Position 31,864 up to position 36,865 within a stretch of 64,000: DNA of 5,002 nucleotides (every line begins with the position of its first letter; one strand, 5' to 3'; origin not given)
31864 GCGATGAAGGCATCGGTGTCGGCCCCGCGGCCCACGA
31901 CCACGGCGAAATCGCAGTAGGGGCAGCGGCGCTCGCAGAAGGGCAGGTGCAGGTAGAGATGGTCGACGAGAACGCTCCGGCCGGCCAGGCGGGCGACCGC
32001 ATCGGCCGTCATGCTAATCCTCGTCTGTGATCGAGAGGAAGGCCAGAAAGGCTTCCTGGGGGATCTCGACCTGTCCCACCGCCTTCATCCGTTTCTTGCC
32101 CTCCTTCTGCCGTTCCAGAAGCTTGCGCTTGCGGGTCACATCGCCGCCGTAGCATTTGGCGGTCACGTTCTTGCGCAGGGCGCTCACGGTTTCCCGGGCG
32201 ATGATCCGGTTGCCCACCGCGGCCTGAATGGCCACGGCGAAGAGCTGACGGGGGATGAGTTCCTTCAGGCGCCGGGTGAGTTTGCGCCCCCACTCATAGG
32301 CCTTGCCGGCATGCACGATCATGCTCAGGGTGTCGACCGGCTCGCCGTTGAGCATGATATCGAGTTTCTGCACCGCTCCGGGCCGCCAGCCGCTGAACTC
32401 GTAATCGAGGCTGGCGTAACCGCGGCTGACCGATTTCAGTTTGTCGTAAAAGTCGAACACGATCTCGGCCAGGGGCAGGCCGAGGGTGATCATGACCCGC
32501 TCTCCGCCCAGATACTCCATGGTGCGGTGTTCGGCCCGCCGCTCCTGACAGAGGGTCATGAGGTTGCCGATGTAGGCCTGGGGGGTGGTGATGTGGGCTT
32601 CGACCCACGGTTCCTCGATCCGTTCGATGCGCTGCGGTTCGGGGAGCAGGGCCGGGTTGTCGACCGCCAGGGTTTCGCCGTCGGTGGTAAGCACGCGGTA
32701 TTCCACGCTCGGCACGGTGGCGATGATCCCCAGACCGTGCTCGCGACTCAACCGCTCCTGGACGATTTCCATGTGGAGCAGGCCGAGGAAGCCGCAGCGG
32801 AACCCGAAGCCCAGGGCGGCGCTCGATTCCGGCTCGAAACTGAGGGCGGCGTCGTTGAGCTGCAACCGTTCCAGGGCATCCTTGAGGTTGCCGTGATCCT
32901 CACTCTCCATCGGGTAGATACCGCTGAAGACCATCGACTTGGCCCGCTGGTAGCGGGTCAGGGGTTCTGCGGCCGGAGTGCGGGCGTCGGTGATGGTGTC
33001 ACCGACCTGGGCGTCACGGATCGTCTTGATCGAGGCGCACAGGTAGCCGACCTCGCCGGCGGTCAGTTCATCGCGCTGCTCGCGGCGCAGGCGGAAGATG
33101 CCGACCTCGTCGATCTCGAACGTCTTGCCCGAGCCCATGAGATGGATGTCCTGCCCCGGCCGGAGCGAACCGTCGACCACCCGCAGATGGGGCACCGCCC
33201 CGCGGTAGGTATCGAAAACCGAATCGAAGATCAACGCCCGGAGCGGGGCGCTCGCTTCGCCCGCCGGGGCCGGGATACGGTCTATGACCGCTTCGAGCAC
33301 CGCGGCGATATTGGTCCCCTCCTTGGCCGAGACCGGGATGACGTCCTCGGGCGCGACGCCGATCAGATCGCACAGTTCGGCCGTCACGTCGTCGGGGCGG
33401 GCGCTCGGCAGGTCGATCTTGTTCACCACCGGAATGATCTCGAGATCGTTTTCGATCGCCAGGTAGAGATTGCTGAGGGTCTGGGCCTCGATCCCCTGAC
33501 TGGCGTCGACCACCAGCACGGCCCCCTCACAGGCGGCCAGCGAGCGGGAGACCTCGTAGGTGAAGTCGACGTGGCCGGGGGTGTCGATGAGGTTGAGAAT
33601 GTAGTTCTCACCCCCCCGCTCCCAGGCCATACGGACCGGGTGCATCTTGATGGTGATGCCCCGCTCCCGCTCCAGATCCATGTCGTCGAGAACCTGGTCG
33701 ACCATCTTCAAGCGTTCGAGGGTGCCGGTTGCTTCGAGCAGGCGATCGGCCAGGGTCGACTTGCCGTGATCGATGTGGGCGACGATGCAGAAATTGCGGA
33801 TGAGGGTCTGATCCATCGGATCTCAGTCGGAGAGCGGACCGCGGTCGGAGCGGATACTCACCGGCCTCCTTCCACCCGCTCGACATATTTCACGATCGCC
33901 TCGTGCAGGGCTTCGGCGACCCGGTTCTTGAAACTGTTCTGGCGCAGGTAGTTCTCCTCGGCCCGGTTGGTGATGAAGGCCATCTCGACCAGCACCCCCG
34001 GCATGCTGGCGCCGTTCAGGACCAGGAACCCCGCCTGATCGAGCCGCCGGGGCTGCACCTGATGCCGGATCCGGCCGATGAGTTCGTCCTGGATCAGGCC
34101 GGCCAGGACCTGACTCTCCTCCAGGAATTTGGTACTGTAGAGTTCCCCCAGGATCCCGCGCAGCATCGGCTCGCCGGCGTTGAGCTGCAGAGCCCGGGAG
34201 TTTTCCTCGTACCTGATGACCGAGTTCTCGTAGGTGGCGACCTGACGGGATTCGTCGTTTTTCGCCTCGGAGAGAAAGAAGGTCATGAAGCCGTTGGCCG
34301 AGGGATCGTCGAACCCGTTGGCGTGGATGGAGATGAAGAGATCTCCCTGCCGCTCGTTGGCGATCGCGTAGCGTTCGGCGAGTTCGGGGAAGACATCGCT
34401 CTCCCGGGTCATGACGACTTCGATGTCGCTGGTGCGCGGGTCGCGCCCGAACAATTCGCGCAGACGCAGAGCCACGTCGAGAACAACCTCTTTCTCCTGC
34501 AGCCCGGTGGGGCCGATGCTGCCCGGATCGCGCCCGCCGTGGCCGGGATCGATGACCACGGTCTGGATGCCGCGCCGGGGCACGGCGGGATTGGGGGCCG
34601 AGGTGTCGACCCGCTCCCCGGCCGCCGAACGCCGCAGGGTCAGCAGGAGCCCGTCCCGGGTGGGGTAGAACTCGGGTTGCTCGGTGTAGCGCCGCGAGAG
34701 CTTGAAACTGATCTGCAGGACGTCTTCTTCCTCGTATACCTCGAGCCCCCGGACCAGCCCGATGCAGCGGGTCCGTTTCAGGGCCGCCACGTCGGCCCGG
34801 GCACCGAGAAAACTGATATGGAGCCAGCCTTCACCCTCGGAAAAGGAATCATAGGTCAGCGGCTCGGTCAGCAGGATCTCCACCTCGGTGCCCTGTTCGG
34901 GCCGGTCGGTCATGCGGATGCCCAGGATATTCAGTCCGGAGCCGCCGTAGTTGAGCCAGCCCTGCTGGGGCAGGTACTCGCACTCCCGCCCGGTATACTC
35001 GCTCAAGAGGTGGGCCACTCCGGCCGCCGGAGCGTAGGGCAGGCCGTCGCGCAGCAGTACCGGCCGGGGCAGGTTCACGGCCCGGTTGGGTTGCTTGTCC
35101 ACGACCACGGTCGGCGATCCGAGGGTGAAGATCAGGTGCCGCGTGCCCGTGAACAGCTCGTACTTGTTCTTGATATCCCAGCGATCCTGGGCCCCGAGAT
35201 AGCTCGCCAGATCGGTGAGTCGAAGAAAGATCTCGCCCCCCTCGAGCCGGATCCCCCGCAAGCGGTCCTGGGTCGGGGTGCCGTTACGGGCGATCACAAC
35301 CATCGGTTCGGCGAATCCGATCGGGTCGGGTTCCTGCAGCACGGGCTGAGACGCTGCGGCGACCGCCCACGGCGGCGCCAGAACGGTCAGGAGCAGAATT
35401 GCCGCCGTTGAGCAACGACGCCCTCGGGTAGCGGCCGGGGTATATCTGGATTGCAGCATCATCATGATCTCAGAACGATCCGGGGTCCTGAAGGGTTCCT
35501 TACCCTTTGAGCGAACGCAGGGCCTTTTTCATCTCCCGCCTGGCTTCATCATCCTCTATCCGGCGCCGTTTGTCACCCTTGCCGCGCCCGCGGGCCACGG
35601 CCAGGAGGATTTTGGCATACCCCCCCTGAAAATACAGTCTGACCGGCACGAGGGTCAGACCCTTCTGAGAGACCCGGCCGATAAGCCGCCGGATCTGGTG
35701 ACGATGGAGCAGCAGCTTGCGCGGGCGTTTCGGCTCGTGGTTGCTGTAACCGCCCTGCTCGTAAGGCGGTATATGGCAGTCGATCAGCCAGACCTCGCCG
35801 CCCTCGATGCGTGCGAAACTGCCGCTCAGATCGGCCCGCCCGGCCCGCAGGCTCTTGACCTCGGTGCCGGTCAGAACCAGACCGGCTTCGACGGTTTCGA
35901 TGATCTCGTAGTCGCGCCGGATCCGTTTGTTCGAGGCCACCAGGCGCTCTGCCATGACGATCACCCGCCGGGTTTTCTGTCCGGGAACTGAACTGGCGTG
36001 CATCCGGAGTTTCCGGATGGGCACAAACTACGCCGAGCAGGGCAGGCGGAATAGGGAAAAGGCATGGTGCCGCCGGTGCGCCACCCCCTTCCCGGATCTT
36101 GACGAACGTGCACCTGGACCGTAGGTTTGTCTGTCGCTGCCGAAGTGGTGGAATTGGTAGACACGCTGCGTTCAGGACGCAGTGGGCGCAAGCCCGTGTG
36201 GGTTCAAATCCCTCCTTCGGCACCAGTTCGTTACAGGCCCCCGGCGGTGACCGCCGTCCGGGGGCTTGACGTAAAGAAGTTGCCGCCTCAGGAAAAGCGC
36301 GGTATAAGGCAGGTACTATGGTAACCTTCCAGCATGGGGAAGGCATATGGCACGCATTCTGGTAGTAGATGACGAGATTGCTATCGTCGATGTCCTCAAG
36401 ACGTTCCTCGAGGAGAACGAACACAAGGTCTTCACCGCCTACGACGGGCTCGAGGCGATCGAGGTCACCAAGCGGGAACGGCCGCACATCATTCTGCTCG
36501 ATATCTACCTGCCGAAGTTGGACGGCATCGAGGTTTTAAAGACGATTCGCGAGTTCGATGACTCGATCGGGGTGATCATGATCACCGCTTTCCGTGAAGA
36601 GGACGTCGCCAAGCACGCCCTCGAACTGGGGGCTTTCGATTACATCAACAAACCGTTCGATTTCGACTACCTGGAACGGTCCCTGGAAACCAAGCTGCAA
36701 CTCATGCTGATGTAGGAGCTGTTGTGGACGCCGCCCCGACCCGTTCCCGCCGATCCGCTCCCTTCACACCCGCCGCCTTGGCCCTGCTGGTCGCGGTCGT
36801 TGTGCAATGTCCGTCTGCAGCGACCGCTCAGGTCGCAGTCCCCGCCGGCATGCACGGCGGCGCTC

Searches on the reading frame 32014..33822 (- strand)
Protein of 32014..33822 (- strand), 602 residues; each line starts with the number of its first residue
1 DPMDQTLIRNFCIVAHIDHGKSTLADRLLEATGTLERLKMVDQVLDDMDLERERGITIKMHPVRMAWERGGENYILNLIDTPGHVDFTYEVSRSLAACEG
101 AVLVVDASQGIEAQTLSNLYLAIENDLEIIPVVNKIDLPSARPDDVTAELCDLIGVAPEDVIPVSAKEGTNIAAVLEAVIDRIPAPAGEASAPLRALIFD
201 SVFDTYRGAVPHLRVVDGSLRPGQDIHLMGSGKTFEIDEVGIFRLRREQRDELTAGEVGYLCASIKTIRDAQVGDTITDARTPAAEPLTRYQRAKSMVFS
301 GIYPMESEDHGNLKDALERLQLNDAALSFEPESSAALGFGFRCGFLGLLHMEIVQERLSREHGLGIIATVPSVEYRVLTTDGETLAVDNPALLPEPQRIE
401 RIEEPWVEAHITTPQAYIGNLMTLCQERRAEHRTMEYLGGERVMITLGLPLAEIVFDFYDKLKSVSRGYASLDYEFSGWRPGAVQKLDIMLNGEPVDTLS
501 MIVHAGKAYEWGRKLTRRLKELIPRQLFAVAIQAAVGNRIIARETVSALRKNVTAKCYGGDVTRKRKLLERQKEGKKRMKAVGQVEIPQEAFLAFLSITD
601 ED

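Call 59: search_protein_families(library=ncbifam, proteins=[window:32014-33822:-], max_evalue=0.00001)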
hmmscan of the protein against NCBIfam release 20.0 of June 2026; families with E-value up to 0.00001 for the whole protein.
window:32014-33822:- (602 aa): 35 families (the best 25 are shown)
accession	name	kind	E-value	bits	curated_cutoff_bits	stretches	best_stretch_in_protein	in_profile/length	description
TIGR01393.1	lepA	equivalog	5.2e-285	946.5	533.9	1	8-598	3-594/595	translation elongation factor 4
TIGR01394.1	TypA_BipA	equivalog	1.5e-61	208.4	757.3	1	8-483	1-472/594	translational GTPase TypA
TIGR00484.1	EF-G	equivalog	5.9e-51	173.4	659.4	2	4-166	6-168/691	elongation factor G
TIGR00490.1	aEF-2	equivalog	2.6e-50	171.3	738.45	2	6-137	17-149/720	elongation factor EF-2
NF009381.0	PRK12740.1-5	subfamily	6.7e-50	170.2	583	2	4-158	5-158/692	elongation factor G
NF012153.1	tet_protect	equivalog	5.3e-49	167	775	2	10-151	2-142/614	tetracycline resistance ribosomal protection protein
NF007583.0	PRK10218.1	equivalog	5.9e-39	133.5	1260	1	8-378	5-392/607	ribosome-dependent GTPase TypA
NF000120.3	47473_otr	exception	6.8e-37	127.3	900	2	10-152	4-145/608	tetracycline resistance ribosomal protection protein Otr(A)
NF009891.0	PRK13351.1-1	equivalog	2.4e-36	125.6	597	2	6-152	7-152/681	elongation factor G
NF009377.1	PRK12740.1-1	equivalog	2.5e-32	112.1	890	2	6-156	11-160/700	elongation factor G-like protein EF-G2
NF001964.0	PRK00741.1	equivalog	9.7e-32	110.1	473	1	9-159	13-166/529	peptide chain release factor 3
NF033148.1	tet_protect_M_W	exception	4e-30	104.7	1100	1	8-140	3-134/639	TetM/TetW/TetO/TetS family tetracycline resistance ribosomal protection protein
NF012154.0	tet_protect_Q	exception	2.9e-28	98.5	1425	1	8-137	3-131/638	tetracycline resistance ribosomal protection protein Tet(Q)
NF058620.1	EFG2_Bacteroid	exception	3.1e-27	95.3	1000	2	8-157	9-157/717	elongation factor G2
NF009379.0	PRK12740.1-3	equivalog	1.7e-25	89.7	513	2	7-151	7-150/674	elongation factor G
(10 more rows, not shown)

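Call 82: find_homologous_proteins(query=window:32017-33822:-, max_evalue=1e-100)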
Query window:32017-33822:- (602 aa): 8000 proteins with E <= 1e-100 among 8000 candidates; the best 120 are listed.
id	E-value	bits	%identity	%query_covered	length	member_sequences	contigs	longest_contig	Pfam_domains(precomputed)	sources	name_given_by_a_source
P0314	0.0e+0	1206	89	100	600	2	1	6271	PF00679.31,PF06421.18,PF00009.34,PF03144.32,PF22042.3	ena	-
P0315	0.0e+0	1062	80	100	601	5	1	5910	PF00679.31,PF06421.18,PF00009.34,PF10662.16,PF03144.32,PF00071.29,PF22042.3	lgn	-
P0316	0.0e+0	1062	80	100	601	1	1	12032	PF00679.31,PF06421.18,PF00009.34,PF10662.16,PF03144.32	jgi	-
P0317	0.0e+0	1059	80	100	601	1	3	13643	PF00679.31,PF06421.18,PF00009.34,PF10662.16,PF03144.32,PF00071.29,PF22042.3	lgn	-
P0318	0.0e+0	1059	79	100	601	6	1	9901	PF00679.31,PF06421.18,PF00009.34,PF03144.32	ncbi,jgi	-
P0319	0.0e+0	1052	79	100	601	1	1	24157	PF00679.31,PF06421.18,PF00009.34,PF03144.32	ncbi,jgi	-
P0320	0.0e+0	1051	78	100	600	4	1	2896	PF00679.31,PF06421.18,PF00009.34,PF03144.32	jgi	-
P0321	0.0e+0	1049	78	100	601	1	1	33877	PF00679.31,PF06421.18,PF00009.34,PF03144.32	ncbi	ncbi:translation elongation factor 4 [Candidatus Zixiibacteriota bacterium]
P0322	0.0e+0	1049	78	100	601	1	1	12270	PF00679.31,PF06421.18,PF00009.34,PF03144.32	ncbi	ncbi:translation elongation factor 4 [Gemmatimonadota bacterium]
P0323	0.0e+0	1047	79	100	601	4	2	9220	PF00679.31,PF06421.18,PF00009.34,PF03144.32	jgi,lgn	-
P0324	0.0e+0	1045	77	100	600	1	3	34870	PF00679.31,PF06421.18,PF00009.34,PF03144.32,PF00071.29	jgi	jgi:GTP-binding protein LepA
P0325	0.0e+0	1042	79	100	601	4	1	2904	PF00679.31,PF06421.18,PF00009.34,PF03144.32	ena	-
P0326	0.0e+0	1042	77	100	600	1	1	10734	PF00679.31,PF06421.18,PF00009.34,PF03144.32,PF00071.29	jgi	jgi:GTP-binding protein LepA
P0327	0.0e+0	1036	76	100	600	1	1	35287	PF00679.31,PF06421.18,PF00009.34,PF03144.32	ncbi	-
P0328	0.0e+0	1031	77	100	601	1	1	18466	PF00679.31,PF06421.18,PF00009.34,PF03144.32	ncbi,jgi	jgi:GTP-binding protein LepA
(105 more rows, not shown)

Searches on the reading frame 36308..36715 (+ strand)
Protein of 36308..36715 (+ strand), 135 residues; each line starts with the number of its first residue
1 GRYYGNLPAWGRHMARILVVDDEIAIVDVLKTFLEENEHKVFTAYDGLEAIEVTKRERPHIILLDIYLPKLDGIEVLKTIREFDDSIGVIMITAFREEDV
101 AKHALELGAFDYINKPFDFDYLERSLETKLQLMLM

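Call 91: search_protein_families(library=pfam, proteins=[window:36308-36715:+], max_evalue=0.00001)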
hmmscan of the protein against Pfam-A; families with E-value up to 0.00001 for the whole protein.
window:36308-36715:+ (135 aa): 1 family
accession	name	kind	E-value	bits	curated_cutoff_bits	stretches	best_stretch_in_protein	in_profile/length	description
PF00072.30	Response_reg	-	1.2e-31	109.5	30.2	1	17-125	1-109/111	Response regulator receiver domain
